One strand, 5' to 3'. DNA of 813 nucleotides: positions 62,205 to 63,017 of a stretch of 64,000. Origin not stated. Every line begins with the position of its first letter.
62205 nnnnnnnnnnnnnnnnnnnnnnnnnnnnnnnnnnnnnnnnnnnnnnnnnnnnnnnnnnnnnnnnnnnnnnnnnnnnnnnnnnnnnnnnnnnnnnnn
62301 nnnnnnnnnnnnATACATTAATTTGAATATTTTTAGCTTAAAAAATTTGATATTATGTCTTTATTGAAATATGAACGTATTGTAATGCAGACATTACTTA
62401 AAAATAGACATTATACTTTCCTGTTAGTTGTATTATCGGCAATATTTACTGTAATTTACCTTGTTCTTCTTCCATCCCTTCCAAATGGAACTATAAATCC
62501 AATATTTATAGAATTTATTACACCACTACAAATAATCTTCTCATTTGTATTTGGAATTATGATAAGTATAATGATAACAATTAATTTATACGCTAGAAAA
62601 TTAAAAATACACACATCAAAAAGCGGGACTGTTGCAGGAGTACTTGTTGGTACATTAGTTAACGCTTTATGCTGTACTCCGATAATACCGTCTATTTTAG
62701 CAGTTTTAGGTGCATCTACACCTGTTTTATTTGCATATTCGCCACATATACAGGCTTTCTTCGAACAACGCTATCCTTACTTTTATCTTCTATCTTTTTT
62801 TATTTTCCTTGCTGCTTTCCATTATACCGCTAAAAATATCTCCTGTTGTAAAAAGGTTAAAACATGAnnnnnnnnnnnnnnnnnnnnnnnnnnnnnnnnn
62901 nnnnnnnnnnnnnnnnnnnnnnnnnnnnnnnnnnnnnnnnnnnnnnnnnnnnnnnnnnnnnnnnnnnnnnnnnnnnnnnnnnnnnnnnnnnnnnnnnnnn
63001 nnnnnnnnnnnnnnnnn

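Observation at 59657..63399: Non-canonical mercury-resistance-like locus: merA and an ArsR-type regulator with three unusual Cys-motif membrane proteins instead of merT/merP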

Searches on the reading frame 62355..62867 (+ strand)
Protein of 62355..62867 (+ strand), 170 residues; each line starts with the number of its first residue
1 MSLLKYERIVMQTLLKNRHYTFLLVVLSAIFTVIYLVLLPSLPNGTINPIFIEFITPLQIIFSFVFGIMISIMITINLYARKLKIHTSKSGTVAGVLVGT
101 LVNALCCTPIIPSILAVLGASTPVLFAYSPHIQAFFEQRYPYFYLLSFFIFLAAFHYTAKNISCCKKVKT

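Call 3: search_protein_families(library=pfam, proteins=[window:62355-62867:+], max_evalue=0.01)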
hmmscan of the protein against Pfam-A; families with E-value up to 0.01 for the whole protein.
window:62355-62867:+ (170 aa): 0 families

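Call 4: search_protein_families(library=ncbifam, proteins=[window:62355-62867:+], max_evalue=0.01)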
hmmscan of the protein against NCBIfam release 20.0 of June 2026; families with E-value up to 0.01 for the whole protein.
window:62355-62867:+ (170 aa): 1 family
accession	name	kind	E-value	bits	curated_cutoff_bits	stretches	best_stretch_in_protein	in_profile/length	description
NF041012.2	T4P_ComGB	equivalog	0.0055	16.1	240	1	5-103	89-197/332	competence type IV pilus assembly protein ComGB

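Call 10: find_encoding_contigs(protein=window:62355-62867:+, flank=10000, max_places=10)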
Protein window:62355-62867:+ (170 aa): 3 contigs read that carry it; 3 places shown.
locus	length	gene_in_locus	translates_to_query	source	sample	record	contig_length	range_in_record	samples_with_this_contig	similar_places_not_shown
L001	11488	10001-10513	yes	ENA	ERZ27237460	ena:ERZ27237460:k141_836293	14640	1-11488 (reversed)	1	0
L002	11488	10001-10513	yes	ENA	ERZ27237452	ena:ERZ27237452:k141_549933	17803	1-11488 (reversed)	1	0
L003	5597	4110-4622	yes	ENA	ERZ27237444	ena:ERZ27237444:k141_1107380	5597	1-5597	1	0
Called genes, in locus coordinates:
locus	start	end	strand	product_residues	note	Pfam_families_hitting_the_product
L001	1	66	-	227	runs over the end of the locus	-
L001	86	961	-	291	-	-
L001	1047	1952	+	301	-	PF01063:Aminotran_4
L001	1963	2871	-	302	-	PF00557:Peptidase_M24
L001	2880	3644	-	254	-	PF13847:Methyltransf_31 (weak), PF08241:Methyltransf_11, PF13649:Methyltransf_25 (weak)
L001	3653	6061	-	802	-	PF03104:DNA_pol_B_exo1, PF13482:RNase_H_2 (faint), PF00136:DNA_pol_B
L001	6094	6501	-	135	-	-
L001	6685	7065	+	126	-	-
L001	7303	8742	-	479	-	PF01134:GIDA, PF07992:Pyr_redox_2, PF12831:FAD_oxidored (faint), PF13738:Pyr_redox_3, PF00070:Pyr_redox, PF02852:Pyr_redox_dim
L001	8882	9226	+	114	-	PF01022:HTH_5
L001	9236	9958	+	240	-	PF00578:AhpC-TSA, PF08534:Redoxin (weak)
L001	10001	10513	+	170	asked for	-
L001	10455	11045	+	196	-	PF00578:AhpC-TSA, PF08534:Redoxin (weak)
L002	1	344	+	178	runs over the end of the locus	PF00156:Pribosyltran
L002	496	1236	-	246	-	PF09754:PAC2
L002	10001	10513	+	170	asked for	-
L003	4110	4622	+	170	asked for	-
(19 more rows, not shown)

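Call 11: find_homologous_proteins(query=window:62355-62864:+, max_evalue=0.001)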
Query window:62355-62864:+ (170 aa): 31 proteins with E <= 0.001 among 384 candidates.
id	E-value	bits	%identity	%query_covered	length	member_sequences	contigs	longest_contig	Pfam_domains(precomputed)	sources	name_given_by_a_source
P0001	1.4e-101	355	100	100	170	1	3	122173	-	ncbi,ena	-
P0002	1.3e-86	307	84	98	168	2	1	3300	-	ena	-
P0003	1.4e-84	300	83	98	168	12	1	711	-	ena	-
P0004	3.0e-84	299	83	98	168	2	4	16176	-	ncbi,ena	-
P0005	6.8e-84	298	80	100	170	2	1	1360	-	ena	-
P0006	8.3e-84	297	83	98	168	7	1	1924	-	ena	-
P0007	2.9e-82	292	83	98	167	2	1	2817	-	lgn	-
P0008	9.3e-80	284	79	98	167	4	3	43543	-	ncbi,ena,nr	ncbi:hypothetical protein M1397_02280 [Candidatus Marsarchaeota archaeon]|nr:hypothetical protein [C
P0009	7.2e-79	281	78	98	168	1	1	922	-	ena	-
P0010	6.0e-78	278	78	98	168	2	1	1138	-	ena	-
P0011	1.1e-70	255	75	92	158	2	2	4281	-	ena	-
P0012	1.3e-60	222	63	97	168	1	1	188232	-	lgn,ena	-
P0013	2.2e-55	205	61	98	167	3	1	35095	-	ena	-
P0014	2.3e-55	205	61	97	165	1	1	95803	-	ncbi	-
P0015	3.1e-55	205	61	98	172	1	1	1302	-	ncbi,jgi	jgi:hypothetical protein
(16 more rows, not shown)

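Call 12: list_cluster_members(proteins=[window:62355-62864:+, window:59660-61096:-, window:61590-62309:+, window:61236-61577:+, window:56571-57833:+])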
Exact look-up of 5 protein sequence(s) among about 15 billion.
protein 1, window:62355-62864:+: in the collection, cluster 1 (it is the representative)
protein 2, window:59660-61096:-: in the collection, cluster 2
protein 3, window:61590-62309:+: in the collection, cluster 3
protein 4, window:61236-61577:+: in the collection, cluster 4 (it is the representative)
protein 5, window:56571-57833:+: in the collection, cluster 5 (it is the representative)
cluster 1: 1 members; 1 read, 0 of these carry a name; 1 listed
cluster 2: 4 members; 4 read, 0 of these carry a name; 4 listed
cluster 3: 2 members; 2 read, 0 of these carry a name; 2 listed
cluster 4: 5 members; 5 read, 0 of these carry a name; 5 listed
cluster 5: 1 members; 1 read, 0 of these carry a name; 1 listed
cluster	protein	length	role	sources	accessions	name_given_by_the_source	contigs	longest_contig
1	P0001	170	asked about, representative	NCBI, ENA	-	-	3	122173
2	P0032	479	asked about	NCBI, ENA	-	-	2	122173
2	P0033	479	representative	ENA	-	-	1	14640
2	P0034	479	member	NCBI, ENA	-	-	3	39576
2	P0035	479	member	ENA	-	-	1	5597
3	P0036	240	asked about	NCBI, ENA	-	-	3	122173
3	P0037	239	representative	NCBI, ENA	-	-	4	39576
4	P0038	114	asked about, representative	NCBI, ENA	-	-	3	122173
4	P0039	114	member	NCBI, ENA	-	-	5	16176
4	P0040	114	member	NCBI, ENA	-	-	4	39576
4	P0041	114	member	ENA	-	-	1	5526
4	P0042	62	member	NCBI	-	-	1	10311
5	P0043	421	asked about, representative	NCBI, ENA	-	-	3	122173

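Call 14: find_related_loci(query=A1, collection=genome_contigs, flank=6000)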
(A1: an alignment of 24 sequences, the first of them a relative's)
Query A1 (170 aa) in genome_contigs; peptide patterns used: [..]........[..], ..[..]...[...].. (x = any residue, [..] = any of these).
144 stretches matched a pattern; 23 encode a relative of the query (tblastn E <= 1e-3); 23 distinct loci.
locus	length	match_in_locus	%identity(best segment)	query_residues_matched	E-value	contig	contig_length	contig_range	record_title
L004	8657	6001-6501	83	1-167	7e-93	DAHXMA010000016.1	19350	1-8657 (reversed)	MAG TPA_asm: Candidatus Micrarchaeota archaeon isolate clean1610 k141_495068, whole genome shotgun sequence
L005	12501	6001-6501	84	1-167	1e-90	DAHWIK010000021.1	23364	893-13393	MAG TPA_asm: Candidatus Micrarchaeota archaeon isolate clean1294 k141_282311, whole genome shotgun sequence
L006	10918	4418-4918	84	1-167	1e-89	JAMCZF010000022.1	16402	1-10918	MAG: Candidatus Marsarchaeota archaeon isolate FK_Sedi_B_Bin.316 NODE_13142_length_16402_cov_2.17598, whole genome shotg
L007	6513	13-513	84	1-167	2e-89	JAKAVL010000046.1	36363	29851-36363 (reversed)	MAG: Candidatus Micrarchaeota archaeon isolate YP3.bin95 NODE_1383_length_36363_cov_2.36903, whole genome shotgun sequen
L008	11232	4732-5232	78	1-167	1e-85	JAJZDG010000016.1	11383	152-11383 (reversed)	MAG: Candidatus Micrarchaeota archaeon isolate JA4.bin46 NODE_4829_length_11383_cov_2.100213, whole genome shotgun seque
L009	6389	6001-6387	85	1-129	9e-69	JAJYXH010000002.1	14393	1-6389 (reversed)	MAG: Candidatus Micrarchaeota archaeon isolate FK3.bin34 NODE_8440_length_14393_cov_6.417356, whole genome shotgun seque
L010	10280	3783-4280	60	1-167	2e-57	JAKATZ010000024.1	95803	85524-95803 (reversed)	MAG: Candidatus Micrarchaeota archaeon isolate YP3.bin123 NODE_265_length_95803_cov_2.29748, whole genome shotgun sequen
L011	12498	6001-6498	54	4-170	1e-51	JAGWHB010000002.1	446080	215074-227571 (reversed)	MAG: Thaumarchaeota archaeon isolate REEA66 REEA66_2_length_446080_cov_7.883153, whole genome shotgun sequence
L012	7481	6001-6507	48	1-165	2e-50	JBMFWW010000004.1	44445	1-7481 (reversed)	MAG: Candidatus Micrarchaeia archaeon isolate KM4364-28 NODE_4_length_44445_cov_6.300403, whole genome shotgun sequence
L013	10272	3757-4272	48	1-169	3e-50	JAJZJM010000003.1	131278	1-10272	MAG: Candidatus Micrarchaeota archaeon isolate LSA5.bin40 NODE_84_length_131278_cov_15.847855, whole genome shotgun sequ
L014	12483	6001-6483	48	4-165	2e-46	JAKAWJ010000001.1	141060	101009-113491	MAG: archaeon isolate YP4.bin50 NODE_132_length_141060_cov_1.830061, whole genome shotgun sequence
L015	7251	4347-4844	46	2-168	1e-45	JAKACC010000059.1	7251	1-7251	MAG: archaeon isolate WH2.bin77 NODE_19525_length_7251_cov_2.390090, whole genome shotgun sequence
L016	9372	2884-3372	49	2-165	4e-45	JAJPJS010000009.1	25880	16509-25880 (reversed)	MAG: Thaumarchaeota archaeon isolate Centralia_MAG_53 k107_6630284, whole genome shotgun sequence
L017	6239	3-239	90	89-167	2e-44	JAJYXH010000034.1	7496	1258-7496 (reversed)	MAG: Candidatus Micrarchaeota archaeon isolate FK3.bin34 NODE_19382_length_7496_cov_5.684082, whole genome shotgun seque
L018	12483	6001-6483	46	4-165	2e-44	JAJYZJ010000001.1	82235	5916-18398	MAG: archaeon isolate FK5.bin12 NODE_246_length_82235_cov_8.510243, whole genome shotgun sequence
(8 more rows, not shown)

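Call 22: search_solved_structures(query=A1, max_evalue=10, show_alignments=3)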
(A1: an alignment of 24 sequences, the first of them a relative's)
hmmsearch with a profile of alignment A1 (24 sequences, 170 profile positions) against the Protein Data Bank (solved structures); distinct sequences matched with E-value up to 10: 0.

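Call 30: predict_structure(alignment_id=A1)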
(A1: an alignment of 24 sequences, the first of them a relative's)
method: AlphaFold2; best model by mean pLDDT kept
length: 170 residues; sequences in the alignment: 24
mean_pLDDT: 73.3   pTM: 0.68
mean pLDDT of the five models: 73.3, 70.9, 69.7, 65.2, 63.9
residues with pLDDT >= 90: 30; 70-90: 71; 50-70: 59; < 50: 10
segments of 3 or more residues with pLDDT < 50: 119-121
pLDDT, mean of each block of 10 residues (from residue 1): 82 92 95 80 53 69 89 89 65 55 58 50 59 74 83 86 68
secondary structure, 60 per line:
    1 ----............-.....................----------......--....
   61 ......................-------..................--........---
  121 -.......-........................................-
elements in order: H5-16 H18-38 H49-54 H57-82 H90-107 H110-117 H122-128 H130-169

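Call 33: search_protein_families(library=pfam, alignment_id=A1, max_evalue=10)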
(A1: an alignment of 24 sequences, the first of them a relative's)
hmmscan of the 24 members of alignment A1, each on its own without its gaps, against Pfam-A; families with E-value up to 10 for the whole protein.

A. member 1, P0001 (170 aa): 1 family
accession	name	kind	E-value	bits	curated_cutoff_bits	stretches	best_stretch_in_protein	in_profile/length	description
PF19658.4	DUF6161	-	7.9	6.3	27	1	18-75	96-151/216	Family of unknown function (DUF6161)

B. families by the number of members that match (of 24 scanned): 26 families (the first 25 are shown)
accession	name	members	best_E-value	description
PF14715.11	FixP_N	3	0.0053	N-terminal domain of cytochrome oxidase-cbb3, FixP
PF23494.1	bPH_10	2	0.26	YqeB-like bacterial PH domain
PF14159.11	CAAD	2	0.46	CAAD domains of cyanobacterial aminoacyl-tRNA synthetase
PF01529.25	DHHC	2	0.68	DHHC palmitoyltransferase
PF11990.13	DUF3487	2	3.1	Protein of unknown function (DUF3487)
PF09843.14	DUF2070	2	4.9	Predicted membrane protein (DUF2070)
PF13194.11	DUF4010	1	0.016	Domain of unknown function (DUF4010)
PF02405.21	MlaE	1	0.018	Permease MlaE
PF13664.11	DUF4149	1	0.061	Domain of unknown function (DUF4149)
PF00943.25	Alpha_E2_glycop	1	0.064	Alphavirus E2 glycoprotein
PF03419.18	Peptidase_U4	1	0.092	Sporulation factor SpoIIGA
PF14023.12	Bestrophin-like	1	0.098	Bestrophin-like domain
PF02747.20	PCNA_C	1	0.11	Proliferating cell nuclear antigen, C-terminal domain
PF14342.11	DUF4396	1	0.26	Domain of unknown function (DUF4396)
PF13273.12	DUF4064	1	0.28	Protein of unknown function (DUF4064)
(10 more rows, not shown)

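Call 35: fold_search(model_id=the predicted structure, library=pdb)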
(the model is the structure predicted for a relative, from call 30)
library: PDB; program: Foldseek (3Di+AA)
matches with E <= 10: 17; with E <= 0.001: 0
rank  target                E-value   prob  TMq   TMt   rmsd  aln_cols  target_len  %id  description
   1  9ddm_A                3.3e+00  0.08  0.19  0.15  21.5       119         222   21  E. coli TolAQR conformation I (released 2025-07-09)
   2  5c22_A                3.6e+00  0.06  0.23  0.15  26.7       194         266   11  Crystal structure of Zn-bound HlyD from E. coli (released 2016-02-17)
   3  9ddm_C                4.0e+00  0.07  0.19  0.15  21.5       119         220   21  E. coli TolAQR conformation I (released 2025-07-09)
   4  5c22_C                4.0e+00  0.05  0.23  0.16  26.6       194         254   10  Crystal structure of Zn-bound HlyD from E. coli (released 2016-02-17)
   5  5c22_B                4.2e+00  0.05  0.23  0.15  26.7       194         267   11  Crystal structure of Zn-bound HlyD from E. coli (released 2016-02-17)
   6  9kpz_B                4.7e+00  0.07  0.20  0.15  20.9       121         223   20  Structure of TolQRA complex at pH 5.4 from E.coli (released 2026-03-04)
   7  8tn1_A                4.9e+00  0.10  0.31  0.34   8.5       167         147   12  De novo designed protein binds poly ADP ribose polymerase inhibitors (PARPi) - apo (released 2024-04-24)
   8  9kq0_C                5.2e+00  0.04  0.15  0.13  22.5       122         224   23  Structure of TolQRA complex at pH 8.0 from E.coli (released 2026-03-04)
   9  8bxg_B                6.7e+00  0.02  0.15  0.07  18.4       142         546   11  Structure of the K/H exchanger KefC. (released 2023-12-20)
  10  5kbw_B                7.0e+00  0.04  0.23  0.23  13.0       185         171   14  Crystal structure of TmRibU, the riboflavin-binding S subunit from the Thermotoga maritima ECF transporter (released 2016-06-29)
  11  6h2d_P                7.0e+00  0.03  0.20  0.16  27.5       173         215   12  Structure of the soluble AhlC of the tripartite alpha-pore forming toxin, AHL, from Aeromonas hydrophila. (released 2019-07-10)
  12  7xge_G                8.2e+00  0.04  0.24  0.25  12.6       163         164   13  Crystal structure of MCL-1 in complex with computationally designed inhibitor protein (released 2022-07-20)
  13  9ddn_B                8.2e+00  0.02  0.14  0.12  21.9       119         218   25  E. coli TolAQR conformation II (released 2025-07-09)
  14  6h2e_P                8.2e+00  0.01  0.15  0.11  34.3       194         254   11  Structure of the soluble AhlC of the tripartite alpha-pore forming toxin, AHL, from Aeromonas hydrophila. (released 2019-07-10)
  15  7xge_C                9.1e+00  0.06  0.31  0.32   9.9       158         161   10  Crystal structure of MCL-1 in complex with computationally designed inhibitor protein (released 2022-07-20)
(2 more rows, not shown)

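Call 43: search_protein_representatives(alignment_id=A1)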
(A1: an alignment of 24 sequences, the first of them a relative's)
Query: 24 sequences, 170 profile positions. Proteins with E-value up to 0.001 (for the whole library): 181; up to 1e-10: 93; up to 1e-30: 7. The best 150 are listed.
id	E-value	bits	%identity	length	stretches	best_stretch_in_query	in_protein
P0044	1.3e-66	239.8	-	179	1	4-168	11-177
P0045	6.3e-64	231.0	-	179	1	3-167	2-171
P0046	1.0e-59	217.3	-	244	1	10-167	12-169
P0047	6.8e-47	175.6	-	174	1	10-167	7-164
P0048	8.9e-39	149.1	-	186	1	5-165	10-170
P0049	5.0e-37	143.5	-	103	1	71-168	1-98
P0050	3.9e-33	130.8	-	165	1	7-168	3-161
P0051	5.8e-30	120.5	-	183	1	10-164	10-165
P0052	1.4e-27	112.7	-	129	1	8-108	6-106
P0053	8.9e-24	100.3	-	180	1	9-161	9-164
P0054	9.2e-23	97.0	-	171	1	9-163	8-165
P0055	2.0e-22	95.9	-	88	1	2-68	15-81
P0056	6.5e-22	94.3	-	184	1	8-160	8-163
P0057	9.2e-22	93.8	-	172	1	10-167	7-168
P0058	3.1e-21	92.0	-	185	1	24-164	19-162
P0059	6.2e-21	91.1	-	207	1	11-164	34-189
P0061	6.3e-20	87.8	-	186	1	14-157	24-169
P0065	9.7e-20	87.2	-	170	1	12-165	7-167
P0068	6.3e-19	84.6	-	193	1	8-163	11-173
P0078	3.1e-16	75.8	-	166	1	11-166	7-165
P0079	4.1e-16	75.4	-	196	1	10-164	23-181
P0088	1.5e-15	73.5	-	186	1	30-147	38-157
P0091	1.9e-15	73.2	-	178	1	12-159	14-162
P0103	5.6e-14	68.5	-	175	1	9-165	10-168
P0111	3.4e-13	65.9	-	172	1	30-157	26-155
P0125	6.2e-12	61.8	-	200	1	13-155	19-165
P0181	2.2e-06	43.7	-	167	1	9-136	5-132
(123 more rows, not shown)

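Call 46: search_protein_families(library=pfam, alignment_id=A2, max_evalue=1)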
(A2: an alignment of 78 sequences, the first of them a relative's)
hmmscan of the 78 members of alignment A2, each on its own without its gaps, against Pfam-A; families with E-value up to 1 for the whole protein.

A. member 1, P0001 (170 aa): 0 families

B. families by the number of members that match (of 78 scanned): 44 families (the first 25 are shown)
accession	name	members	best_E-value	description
PF02411.20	MerT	3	0.0047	MerT mercuric transport protein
PF13664.11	DUF4149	2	0.0062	Domain of unknown function (DUF4149)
PF07086.17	Jagunal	2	0.036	Jagunal, ER re-organisation during oogenesis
PF03699.18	UPF0182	2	0.62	Uncharacterised protein family (UPF0182)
PF04893.22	Yip1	1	0.0031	Yip1 domain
PF10754.15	DUF2569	1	0.016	Protein of unknown function (DUF2569)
PF04184.18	ST7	1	0.02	ST7 protein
PF11119.13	DUF2633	1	0.036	Protein of unknown function (DUF2633)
PF02687.27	FtsX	1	0.036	FtsX-like permease C-terminal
PF14018.11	DUF4234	1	0.043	Domain of unknown function (DUF4234)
PF06444.17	NADH_dehy_S2_C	1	0.044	NADH dehydrogenase subunit 2 C-terminus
PF13386.12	DsbD_2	1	0.045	Cytochrome C biogenesis protein transmembrane region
PF04923.17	Ninjurin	1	0.05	Ninjurin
PF06396.16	AGTRAP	1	0.056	Angiotensin II, type I receptor-associated protein (AGTRAP)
PF14364.11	DUF4408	1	0.077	Domain of unknown function (DUF4408)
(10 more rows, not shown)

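Call 47: search_solved_structures(query=A2, max_evalue=10, show_alignments=3)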
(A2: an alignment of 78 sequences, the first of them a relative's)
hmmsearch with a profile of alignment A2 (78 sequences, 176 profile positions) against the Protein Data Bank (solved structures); distinct sequences matched with E-value up to 10: 1.
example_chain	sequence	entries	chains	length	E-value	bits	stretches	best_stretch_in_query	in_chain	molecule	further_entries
6cfw_D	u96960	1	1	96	0.38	13.6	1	39-102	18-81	MBH subunit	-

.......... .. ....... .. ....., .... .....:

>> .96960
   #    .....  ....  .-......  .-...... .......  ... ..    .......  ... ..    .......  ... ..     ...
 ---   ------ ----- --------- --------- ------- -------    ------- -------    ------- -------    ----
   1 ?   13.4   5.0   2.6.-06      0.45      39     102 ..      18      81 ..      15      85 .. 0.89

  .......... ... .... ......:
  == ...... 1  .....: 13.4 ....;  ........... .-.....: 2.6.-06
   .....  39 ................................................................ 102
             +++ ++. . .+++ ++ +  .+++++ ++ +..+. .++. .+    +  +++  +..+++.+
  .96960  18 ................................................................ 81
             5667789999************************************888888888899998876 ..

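Call 52: find_encoding_contigs(protein=P0059, flank=6000, max_places=4)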
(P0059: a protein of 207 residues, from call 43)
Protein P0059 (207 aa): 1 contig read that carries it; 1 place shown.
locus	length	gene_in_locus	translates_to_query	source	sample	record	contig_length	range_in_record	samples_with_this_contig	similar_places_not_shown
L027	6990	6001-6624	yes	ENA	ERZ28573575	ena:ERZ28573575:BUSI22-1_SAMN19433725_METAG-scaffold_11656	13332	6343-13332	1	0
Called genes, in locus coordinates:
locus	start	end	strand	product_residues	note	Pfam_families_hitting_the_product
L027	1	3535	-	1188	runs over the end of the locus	PF02463:SMC_N, PF13175:AAA_15, PF13304:AAA_21 (weak), PF13476:AAA_23, PF13555:AAA_29 (weak), PF06470:SMC_hinge (weak)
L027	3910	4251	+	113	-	PF12840:HTH_20 (weak), PF01022:HTH_5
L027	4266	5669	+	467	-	PF03486:HI0933_like (faint), PF07992:Pyr_redox_2, PF12831:FAD_oxidored (weak), PF13738:Pyr_redox_3, PF00070:Pyr_redox, PF02852:Pyr_redox_dim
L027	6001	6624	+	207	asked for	-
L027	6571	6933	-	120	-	-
